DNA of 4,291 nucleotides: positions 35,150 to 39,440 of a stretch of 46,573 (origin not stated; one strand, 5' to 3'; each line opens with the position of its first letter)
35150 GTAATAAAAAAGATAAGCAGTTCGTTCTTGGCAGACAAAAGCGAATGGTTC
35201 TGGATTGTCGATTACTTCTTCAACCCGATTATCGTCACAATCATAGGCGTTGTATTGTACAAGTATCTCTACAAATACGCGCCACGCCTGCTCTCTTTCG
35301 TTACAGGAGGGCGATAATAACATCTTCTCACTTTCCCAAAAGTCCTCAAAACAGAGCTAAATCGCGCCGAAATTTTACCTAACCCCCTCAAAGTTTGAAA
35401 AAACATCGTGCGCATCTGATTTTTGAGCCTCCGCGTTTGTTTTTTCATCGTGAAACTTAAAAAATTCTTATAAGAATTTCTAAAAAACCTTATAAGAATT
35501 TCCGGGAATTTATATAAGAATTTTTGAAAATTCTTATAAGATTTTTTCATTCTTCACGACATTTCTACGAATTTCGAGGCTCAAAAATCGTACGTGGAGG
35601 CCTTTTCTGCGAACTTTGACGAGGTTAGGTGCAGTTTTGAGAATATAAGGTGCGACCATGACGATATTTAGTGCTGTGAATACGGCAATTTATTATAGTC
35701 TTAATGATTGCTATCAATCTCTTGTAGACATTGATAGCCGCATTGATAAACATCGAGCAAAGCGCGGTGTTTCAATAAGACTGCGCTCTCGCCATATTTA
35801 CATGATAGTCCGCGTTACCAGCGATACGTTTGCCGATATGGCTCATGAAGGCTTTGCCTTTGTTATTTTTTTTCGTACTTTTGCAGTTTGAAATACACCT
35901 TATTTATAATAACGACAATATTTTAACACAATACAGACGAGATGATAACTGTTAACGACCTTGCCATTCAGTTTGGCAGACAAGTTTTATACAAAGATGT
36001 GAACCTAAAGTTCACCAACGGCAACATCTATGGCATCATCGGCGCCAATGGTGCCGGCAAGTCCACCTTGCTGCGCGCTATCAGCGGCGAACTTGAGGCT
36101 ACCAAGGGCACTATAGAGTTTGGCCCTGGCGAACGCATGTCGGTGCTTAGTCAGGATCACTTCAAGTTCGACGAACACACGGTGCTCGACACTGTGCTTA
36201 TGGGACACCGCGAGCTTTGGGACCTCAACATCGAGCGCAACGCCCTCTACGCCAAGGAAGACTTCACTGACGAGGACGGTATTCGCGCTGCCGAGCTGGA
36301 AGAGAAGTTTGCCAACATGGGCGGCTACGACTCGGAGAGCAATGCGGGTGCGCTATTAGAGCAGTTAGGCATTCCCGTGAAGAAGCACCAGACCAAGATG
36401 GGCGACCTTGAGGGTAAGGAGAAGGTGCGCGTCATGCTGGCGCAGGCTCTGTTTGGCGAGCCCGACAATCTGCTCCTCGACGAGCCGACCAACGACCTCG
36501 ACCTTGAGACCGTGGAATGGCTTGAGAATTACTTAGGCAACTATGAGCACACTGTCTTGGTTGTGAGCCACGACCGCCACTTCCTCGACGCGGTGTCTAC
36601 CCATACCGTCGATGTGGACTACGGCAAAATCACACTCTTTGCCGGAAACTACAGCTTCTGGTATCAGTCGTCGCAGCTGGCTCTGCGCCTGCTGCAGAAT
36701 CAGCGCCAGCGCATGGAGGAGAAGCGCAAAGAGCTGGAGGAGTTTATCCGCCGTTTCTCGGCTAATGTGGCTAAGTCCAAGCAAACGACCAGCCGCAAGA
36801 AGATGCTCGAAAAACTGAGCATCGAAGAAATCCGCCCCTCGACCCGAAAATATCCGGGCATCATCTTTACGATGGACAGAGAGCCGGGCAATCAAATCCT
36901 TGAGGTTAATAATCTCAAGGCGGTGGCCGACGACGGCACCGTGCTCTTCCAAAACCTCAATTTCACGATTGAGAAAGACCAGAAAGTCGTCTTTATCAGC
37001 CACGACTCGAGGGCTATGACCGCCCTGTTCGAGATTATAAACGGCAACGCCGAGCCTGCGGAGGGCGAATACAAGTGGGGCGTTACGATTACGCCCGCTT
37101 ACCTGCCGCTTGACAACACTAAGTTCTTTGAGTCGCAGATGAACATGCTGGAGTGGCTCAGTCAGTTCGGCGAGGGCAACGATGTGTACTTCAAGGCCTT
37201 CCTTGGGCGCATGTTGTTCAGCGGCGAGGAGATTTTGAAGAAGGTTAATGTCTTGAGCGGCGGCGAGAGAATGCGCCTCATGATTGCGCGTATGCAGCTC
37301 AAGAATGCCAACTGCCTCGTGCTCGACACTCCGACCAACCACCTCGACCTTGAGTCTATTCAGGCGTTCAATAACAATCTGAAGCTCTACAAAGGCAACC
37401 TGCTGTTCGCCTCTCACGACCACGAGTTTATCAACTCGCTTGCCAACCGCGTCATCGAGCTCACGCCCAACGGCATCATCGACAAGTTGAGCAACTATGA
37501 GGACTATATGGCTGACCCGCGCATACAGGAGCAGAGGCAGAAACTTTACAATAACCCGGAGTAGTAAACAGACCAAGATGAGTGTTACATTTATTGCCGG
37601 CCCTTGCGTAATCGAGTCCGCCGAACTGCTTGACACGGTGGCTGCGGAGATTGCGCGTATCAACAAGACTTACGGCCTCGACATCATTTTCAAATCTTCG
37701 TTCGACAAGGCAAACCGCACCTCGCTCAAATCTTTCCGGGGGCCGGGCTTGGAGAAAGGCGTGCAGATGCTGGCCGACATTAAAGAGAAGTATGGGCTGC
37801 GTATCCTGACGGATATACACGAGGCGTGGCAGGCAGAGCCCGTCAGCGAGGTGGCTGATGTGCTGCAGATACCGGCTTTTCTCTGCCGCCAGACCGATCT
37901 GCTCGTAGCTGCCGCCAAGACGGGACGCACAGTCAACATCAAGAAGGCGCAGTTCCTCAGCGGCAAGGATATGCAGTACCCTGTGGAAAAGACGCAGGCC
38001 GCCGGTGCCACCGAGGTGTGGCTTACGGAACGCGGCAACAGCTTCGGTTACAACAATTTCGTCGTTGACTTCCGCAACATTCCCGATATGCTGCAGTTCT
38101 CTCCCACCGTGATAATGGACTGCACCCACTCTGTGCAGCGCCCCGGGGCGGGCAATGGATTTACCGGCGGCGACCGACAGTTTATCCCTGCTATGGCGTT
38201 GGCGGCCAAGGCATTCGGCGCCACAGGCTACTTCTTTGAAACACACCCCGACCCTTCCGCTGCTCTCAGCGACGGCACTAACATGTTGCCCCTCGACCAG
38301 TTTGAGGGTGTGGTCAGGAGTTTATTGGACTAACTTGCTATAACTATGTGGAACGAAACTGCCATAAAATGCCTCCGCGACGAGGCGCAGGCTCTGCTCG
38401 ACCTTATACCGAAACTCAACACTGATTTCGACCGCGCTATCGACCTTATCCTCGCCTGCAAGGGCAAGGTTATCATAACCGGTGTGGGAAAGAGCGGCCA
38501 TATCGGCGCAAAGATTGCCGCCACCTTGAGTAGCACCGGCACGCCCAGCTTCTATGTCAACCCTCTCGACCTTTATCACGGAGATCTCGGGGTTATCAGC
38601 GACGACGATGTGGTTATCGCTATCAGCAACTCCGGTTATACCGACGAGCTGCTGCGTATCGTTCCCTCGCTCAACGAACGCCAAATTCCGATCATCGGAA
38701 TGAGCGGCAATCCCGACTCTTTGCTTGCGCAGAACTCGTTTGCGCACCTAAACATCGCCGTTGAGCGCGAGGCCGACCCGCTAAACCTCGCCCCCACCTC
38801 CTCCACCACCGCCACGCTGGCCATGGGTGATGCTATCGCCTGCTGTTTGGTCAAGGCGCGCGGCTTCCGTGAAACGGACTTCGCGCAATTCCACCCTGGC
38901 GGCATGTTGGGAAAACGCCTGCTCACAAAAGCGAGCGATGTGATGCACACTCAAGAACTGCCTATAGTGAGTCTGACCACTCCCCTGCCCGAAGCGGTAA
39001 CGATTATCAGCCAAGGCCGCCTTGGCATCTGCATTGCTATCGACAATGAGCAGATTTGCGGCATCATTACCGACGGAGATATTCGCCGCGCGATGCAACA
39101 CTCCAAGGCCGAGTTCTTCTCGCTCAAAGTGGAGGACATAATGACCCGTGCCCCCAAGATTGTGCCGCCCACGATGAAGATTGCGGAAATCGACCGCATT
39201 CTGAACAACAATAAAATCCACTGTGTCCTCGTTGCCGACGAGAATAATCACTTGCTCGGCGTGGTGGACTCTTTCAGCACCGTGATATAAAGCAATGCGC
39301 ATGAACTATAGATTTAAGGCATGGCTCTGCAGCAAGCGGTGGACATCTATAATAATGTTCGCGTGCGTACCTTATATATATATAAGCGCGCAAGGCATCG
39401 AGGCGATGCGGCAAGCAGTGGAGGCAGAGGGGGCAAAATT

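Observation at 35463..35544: Core of every full copy holds four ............-like palindromes spaced exactly 22 bp centre to centre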

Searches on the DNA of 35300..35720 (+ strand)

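Call 69: search_dna_similar(query=window:35370-35645:+, collection=plasmids, mode=distant, max_evalue=0.01, max_rows=10)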
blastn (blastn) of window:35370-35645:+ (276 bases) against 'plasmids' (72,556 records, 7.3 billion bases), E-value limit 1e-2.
No match.
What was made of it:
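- On Plasmid iteron origin: There are no plasmid matches (call 69).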

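Call 70: search_dna_similar(query=window:35370-35645:+, collection=phages, mode=distant, max_evalue=0.01, max_rows=10)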
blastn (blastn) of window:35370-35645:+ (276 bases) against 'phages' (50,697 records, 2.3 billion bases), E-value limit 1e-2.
Records with a match: 1; places in all: 1; records where one place covers at least 80% of the query: 0.
Best place of each record, by identity: 80-90% 1.
By first word of the organism name: Caudoviricetes 1.
By host as written in the record: - 1.
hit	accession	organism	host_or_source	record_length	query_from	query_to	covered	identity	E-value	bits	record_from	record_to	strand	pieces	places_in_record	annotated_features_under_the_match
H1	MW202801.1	Caudoviricetes sp.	Manatee Spring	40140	146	187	15%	86.4%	6e-3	46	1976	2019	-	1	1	hypothetical protein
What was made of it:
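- There are no plasmid or phage matches (calls 69, 70).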

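Call 77: search_rna_families(source=window, start=35300, end=35720, threshold=evalue, max_evalue=1)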
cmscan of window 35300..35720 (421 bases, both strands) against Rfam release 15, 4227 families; matches with E-value up to 1: 22.
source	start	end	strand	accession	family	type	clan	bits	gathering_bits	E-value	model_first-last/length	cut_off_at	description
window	35364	35644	+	RF00885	MIR821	Gene; miRNA;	-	59.1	249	2.9e-10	1-275/275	no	MIR821 microRNA precursor family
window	35377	35630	-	RF00885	MIR821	Gene; miRNA;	-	48.8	249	5.6e-08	15-261/275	no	MIR821 microRNA precursor family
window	35409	35598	+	RF04128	MIR8562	Gene; miRNA;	-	29.3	211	0.0016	1-242/242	no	MIR8562 microRNA precursor family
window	35374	35633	-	RF04209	MIR7533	Gene; miRNA;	-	27.4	230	0.0013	1-249/249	no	MIR7533 microRNA precursor family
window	35374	35633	+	RF04209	MIR7533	Gene; miRNA;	-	27.4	230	0.0013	1-249/249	no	MIR7533 microRNA precursor family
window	35462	35503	+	RF03566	mir-4875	Gene; miRNA;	-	27.3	90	0.0018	1-73/73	no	mir-4875 microRNA precursor family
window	35419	35588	-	RF04128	MIR8562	Gene; miRNA;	-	25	211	0.014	1-242/242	no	MIR8562 microRNA precursor family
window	35446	35562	+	RF04174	MIR4208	Gene; miRNA;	-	23.1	140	0.3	1-191/191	no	MIR4208 microRNA precursor family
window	35462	35545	+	RF04205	MIR2606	Gene; miRNA;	-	23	139.7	0.44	1-165/165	no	MIR2606 microRNA precursor family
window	35482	35547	-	RF03722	MIR4378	Gene; miRNA;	-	22.3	90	0.11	1-91/91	no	MIR4378 microRNA precursor family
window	35485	35544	-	RF00744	mir-361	Gene; miRNA;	-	21.7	70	0.042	1-71/71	no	mir-361 microRNA precursor family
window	35475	35601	-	RF02792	sRNA162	Gene; antisense;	-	20.8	78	0.16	1-190/190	no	Archaeal Small RNA 162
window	35480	35542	+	RF00015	U4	Gene; snRNA; splicing;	CL00007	20.2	46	0.016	75-138/138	no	U4 spliceosomal RNA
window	35524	35560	+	RF01373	CRISPR-DR60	Gene; CRISPR;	-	20.1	45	0.41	1-37/37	no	CRISPR RNA direct repeat element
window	35450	35557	-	RF03940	MIR9563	Gene; miRNA;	-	19.9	90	0.32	1-127/127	no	MIR9563 microRNA precursor family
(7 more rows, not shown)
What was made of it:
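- On Rfam RNA families: The element gives 59 bits against a threshold of 249 for a plant miRNA hairpin model (call 77).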

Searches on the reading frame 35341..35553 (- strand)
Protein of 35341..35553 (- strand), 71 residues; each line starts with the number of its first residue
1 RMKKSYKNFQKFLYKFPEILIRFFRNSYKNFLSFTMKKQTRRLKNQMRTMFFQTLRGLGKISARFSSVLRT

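Call 58: find_homologous_proteins(query=A3, max_evalue=10)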
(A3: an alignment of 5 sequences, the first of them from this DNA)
Query A3 (5 sequences): 27 candidates shared short words with the query, none scored E <= 10.

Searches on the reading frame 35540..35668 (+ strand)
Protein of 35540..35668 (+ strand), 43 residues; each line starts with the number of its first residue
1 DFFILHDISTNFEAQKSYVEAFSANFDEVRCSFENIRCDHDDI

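Call 90: search_protein_representatives(alignment_id=A5)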
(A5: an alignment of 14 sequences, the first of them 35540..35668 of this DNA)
Query: 14 sequences, 64 profile positions. Proteins with E-value up to 0.001 (for the whole library): 17; up to 1e-10: 4; up to 1e-30: 0. The best 17 are listed.
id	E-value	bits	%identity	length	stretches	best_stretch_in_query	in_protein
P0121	1.7e-19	86.3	-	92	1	4-64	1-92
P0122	2.5e-18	82.6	-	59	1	6-53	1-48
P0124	1.6e-17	80.0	-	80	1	1-52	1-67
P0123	6.7e-12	62.0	-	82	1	2-55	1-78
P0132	9.5e-09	51.9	-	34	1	4-36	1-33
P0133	1.2e-08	51.6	-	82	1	2-53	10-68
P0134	1.2e-08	51.6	-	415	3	7-54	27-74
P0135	1.5e-08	51.3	-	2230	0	-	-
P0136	6.9e-08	49.2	-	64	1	1-47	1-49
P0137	7.7e-08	49.0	-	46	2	4-25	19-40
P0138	9.1e-08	48.8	-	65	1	1-36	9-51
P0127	1.0e-07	48.6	-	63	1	3-43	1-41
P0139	7.2e-06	42.7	-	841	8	8-52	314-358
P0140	1.4e-05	41.8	-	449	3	7-52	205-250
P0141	2.3e-05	41.1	-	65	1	1-34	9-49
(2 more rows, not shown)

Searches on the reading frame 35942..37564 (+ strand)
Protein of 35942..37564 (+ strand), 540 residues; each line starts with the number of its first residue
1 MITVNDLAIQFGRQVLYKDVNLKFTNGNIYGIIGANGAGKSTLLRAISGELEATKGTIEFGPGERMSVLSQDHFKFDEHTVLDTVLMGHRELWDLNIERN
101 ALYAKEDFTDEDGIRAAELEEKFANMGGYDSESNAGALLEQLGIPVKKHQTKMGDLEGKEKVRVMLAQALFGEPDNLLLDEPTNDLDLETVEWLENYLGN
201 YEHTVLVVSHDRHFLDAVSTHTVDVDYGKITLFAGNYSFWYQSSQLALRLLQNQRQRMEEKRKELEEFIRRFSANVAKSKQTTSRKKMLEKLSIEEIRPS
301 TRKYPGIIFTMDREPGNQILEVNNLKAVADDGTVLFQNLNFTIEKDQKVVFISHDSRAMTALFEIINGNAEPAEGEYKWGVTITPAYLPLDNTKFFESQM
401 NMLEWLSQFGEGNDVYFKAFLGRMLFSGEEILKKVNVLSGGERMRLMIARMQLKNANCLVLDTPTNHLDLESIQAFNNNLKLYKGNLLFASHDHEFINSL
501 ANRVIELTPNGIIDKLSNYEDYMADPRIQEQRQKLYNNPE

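Call 13: search_protein_families(library=pfam, proteins=[window:35942-37564:+])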
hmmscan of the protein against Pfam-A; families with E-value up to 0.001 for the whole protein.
window:35942-37564:+ (540 aa): 7 families
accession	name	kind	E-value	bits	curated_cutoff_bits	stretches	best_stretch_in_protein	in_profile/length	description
PF00005.33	ABC_tran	-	8.6e-36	124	25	2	18-184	2-137/137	ABC transporter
PF12848.13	ABC_tran_Xtn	-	2e-19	69.9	25.9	1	223-304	1-80/85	ABC transporter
PF02463.25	SMC_N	-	1.7e-08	34.6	40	0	18-48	16-45/220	RecF/RecN/SMC N terminal domain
PF13476.12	AAA_23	-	1.8e-07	32.4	27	1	17-48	10-40/201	AAA domain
PF13304.12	AAA_21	-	4e-07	30.8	27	1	29-79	1-63/304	AAA domain, putative AbiEii toxin, Type IV TA system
PF13175.12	AAA_15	-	0.00026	21.2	32.1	0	17-47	14-43/374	AAA ATPase domain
PF13555.12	AAA_29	-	0.0003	20.9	27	1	18-49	13-44/61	P-loop containing region of AAA domain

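Call 38: find_homologous_proteins(query=window:35942-37564:+, max_evalue=1e-100)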
Query window:35942-37564:+ (540 aa): 8000 proteins with E <= 1e-100 among 8000 candidates; the best 120 are listed.
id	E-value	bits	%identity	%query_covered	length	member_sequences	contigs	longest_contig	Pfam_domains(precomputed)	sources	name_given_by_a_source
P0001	0.0e+0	1215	100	100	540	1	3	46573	PF00005.34,PF02463.26,PF13304.13,PF12848.14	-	-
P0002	0.0e+0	1211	100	100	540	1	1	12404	PF00005.34,PF02463.26,PF13304.13,PF12848.14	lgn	-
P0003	0.0e+0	1206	99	100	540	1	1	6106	PF00005.34,PF13476.13,PF02463.26,PF13304.13,PF12848.14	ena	-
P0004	0.0e+0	1143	94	100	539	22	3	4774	PF00005.34,PF13476.13,PF02463.26,PF13304.13,PF12848.14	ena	-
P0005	0.0e+0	1140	94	100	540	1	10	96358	PF00005.34,PF13476.13,PF02463.26,PF13304.13,PF12848.14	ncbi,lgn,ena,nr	ncbi:MAG: ATP-binding cassette domain-containing protein [Bacteroidaceae bacterium]|nr:ATP-binding c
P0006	0.0e+0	1139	94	100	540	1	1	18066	PF00005.34,PF13476.13,PF02463.26,PF13304.13,PF12848.14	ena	-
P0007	0.0e+0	1138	94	100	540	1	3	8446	PF00005.34,PF13476.13,PF02463.26,PF13304.13,PF12848.14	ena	-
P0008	0.0e+0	1138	94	100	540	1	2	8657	PF00005.34,PF13476.13,PF02463.26,PF13304.13,PF12848.14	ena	-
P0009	0.0e+0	1136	94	100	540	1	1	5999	PF00005.34,PF13476.13,PF02463.26,PF13304.13,PF12848.14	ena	-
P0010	0.0e+0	1135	94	100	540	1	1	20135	PF00005.34,PF13476.13,PF02463.26,PF13304.13,PF12848.14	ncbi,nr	ncbi:MAG: ATP-binding cassette domain-containing protein [Bacteroidaceae bacterium]|nr:ATP-binding c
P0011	0.0e+0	1134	94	100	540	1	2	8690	PF00005.34,PF02463.26,PF13304.13,PF12848.14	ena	-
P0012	0.0e+0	1132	93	99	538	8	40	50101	PF00005.34,PF13476.13,PF02463.26,PF13304.13,PF12848.14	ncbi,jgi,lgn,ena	-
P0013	0.0e+0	1132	93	99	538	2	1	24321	PF00005.34,PF13476.13,PF02463.26,PF13304.13,PF12848.14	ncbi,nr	ncbi:MAG: ATP-binding cassette domain-containing protein [Bacteroidaceae bacterium]|nr:ATP-binding c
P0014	0.0e+0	1131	93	99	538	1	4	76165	PF00005.34,PF13476.13,PF02463.26,PF13304.13,PF12848.14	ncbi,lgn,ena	-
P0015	0.0e+0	1130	93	99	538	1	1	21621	PF00005.34,PF13476.13,PF02463.26,PF13304.13,PF12848.14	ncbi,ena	-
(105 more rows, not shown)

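Call 39: find_encoding_contigs(protein=P0005, flank=10000, max_places=10)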
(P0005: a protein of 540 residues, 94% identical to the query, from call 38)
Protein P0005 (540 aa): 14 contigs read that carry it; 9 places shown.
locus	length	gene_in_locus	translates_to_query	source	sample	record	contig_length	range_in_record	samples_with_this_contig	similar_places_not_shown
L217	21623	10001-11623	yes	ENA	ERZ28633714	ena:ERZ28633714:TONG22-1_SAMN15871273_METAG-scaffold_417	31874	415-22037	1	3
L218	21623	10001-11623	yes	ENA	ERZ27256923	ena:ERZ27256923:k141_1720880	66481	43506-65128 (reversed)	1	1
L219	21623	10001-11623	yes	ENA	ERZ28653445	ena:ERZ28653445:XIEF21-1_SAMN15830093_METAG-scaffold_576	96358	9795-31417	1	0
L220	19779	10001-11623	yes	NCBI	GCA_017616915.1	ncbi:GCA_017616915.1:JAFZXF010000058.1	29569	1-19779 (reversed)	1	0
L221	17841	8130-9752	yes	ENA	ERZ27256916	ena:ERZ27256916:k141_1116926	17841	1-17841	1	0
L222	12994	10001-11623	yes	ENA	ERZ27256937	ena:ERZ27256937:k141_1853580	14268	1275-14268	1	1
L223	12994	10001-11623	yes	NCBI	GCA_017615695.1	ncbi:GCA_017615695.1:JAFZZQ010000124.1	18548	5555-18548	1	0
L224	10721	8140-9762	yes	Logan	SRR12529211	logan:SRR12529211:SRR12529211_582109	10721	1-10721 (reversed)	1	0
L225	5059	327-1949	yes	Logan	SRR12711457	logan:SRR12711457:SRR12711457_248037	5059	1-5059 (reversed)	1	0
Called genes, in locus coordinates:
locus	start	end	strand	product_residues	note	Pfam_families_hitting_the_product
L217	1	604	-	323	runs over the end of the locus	-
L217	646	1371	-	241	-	PF03544:TonB_C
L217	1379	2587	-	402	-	PF00155:Aminotran_1_2, PF00266:Aminotran_5 (weak), PF01041:DegT_DnrJ_EryC1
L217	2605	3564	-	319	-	PF02423:OCD_Mu_crystall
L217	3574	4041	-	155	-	PF02542:YgbB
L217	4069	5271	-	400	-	PF19572:PorV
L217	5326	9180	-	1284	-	PF01364:Peptidase_C25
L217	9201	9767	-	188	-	PF01557:FAA_hydrolase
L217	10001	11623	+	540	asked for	PF00005:ABC_tran, PF02463:SMC_N (faint), PF13476:AAA_23 (faint), PF13304:AAA_21 (faint), PF12848:ABC_tran_Xtn, PF00005:ABC_tran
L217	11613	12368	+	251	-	PF00793:DAHP_synth_1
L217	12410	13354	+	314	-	PF01380:SIS, PF00571:CBS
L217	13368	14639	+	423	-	PF13091:PLDc_2, PF24402:iHKD (faint), PF13091:PLDc_2, PF00614:PLDc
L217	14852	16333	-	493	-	PF08903:DUF1846, PF20921:DUF1846_C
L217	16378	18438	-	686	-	PF02469:Fasciclin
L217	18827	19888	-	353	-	PF01551:Peptidase_M23, PF01476:LysM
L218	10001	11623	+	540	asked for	PF00005:ABC_tran, PF02463:SMC_N (faint), PF13476:AAA_23 (faint), PF13304:AAA_21 (faint), PF12848:ABC_tran_Xtn, PF00005:ABC_tran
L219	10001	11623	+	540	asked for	PF00005:ABC_tran, PF02463:SMC_N (faint), PF13476:AAA_23 (faint), PF13304:AAA_21 (faint), PF12848:ABC_tran_Xtn, PF00005:ABC_tran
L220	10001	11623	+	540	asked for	PF00005:ABC_tran, PF02463:SMC_N (faint), PF13476:AAA_23 (faint), PF13304:AAA_21 (faint), PF12848:ABC_tran_Xtn, PF00005:ABC_tran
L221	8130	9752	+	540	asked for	PF00005:ABC_tran, PF02463:SMC_N (faint), PF13476:AAA_23 (faint), PF13304:AAA_21 (faint), PF12848:ABC_tran_Xtn, PF00005:ABC_tran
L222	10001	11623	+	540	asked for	PF00005:ABC_tran, PF02463:SMC_N (faint), PF13476:AAA_23 (faint), PF13304:AAA_21 (faint), PF12848:ABC_tran_Xtn, PF00005:ABC_tran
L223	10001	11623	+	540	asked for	PF00005:ABC_tran, PF02463:SMC_N (faint), PF13476:AAA_23 (faint), PF13304:AAA_21 (faint), PF12848:ABC_tran_Xtn, PF00005:ABC_tran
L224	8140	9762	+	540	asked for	PF00005:ABC_tran, PF02463:SMC_N (faint), PF13476:AAA_23 (faint), PF13304:AAA_21 (faint), PF12848:ABC_tran_Xtn, PF00005:ABC_tran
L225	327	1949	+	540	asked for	PF00005:ABC_tran, PF02463:SMC_N (faint), PF13476:AAA_23 (faint), PF13304:AAA_21 (faint), PF12848:ABC_tran_Xtn, PF00005:ABC_tran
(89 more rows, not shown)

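Call 40: find_encoding_contigs(protein=P0002, flank=10000, max_places=10)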
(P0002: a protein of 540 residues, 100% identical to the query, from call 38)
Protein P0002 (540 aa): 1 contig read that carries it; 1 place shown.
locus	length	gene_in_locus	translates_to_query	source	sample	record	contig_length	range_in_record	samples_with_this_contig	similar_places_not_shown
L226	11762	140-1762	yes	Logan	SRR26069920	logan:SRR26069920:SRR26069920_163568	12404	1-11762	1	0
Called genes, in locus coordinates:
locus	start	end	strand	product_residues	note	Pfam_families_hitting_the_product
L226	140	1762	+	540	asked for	PF00005:ABC_tran, PF02463:SMC_N (faint), PF13304:AAA_21 (faint), PF12848:ABC_tran_Xtn, PF00005:ABC_tran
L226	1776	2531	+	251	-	PF00793:DAHP_synth_1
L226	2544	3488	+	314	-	PF01380:SIS, PF00571:CBS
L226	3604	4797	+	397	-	PF13091:PLDc_2, PF24402:iHKD (faint), PF13091:PLDc_2, PF00614:PLDc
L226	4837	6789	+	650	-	PF00122:E1-E2_ATPase, PF00702:Hydrolase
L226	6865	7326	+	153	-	PF01575:MaoC_dehydratas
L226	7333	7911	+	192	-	-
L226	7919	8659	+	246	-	PF00881:Nitroreductase, PF14512:TM1586_NiRdase (faint)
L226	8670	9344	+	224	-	PF03483:B3_4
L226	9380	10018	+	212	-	PF02525:Flavodoxin_2 (faint), PF03358:FMN_red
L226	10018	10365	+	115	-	-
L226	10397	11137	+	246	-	PF03358:FMN_red, PF02525:Flavodoxin_2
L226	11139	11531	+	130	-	PF00293:NUDIX, PF14815:NUDIX_4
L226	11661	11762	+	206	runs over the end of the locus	PF12682:Flavodoxin_4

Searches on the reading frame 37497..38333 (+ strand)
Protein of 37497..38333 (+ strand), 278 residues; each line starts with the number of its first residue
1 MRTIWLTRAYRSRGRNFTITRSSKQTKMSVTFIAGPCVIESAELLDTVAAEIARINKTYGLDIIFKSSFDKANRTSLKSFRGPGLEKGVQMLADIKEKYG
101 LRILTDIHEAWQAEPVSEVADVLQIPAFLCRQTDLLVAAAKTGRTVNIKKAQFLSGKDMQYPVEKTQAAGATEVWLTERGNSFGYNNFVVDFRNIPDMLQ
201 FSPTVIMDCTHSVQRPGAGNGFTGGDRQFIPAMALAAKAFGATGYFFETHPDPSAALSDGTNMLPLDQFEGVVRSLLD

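Call 37: search_protein_families(library=pfam, proteins=[window:37497-38333:+])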
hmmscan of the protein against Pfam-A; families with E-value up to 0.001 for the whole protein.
window:37497-38333:+ (278 aa): 1 family
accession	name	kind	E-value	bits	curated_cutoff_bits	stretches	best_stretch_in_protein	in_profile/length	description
PF00793.26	DAHP_synth_1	-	3.7e-63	213.4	25.5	1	30-270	18-255/270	DAHP synthetase I family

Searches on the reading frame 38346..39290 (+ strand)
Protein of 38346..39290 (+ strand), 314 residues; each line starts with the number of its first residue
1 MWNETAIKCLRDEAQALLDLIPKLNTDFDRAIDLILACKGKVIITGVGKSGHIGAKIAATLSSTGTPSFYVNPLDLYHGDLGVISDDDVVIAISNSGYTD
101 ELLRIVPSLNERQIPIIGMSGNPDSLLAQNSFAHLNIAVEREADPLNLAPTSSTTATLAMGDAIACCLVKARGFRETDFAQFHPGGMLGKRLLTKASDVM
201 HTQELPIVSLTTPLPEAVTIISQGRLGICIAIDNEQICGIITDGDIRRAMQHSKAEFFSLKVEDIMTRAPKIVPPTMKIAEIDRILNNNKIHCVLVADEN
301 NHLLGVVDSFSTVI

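Call 37: search_protein_families(library=pfam, proteins=[window:38346-39290:+])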
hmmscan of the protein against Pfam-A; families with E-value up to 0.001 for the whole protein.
window:38346-39290:+ (314 aa): 2 families
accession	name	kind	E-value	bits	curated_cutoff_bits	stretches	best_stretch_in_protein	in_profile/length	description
PF01380.27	SIS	-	6.3e-29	100.9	25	1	35-165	1-129/131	SIS domain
PF00571.33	CBS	-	3.6e-18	66.1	24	2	262-308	1-47/57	CBS domain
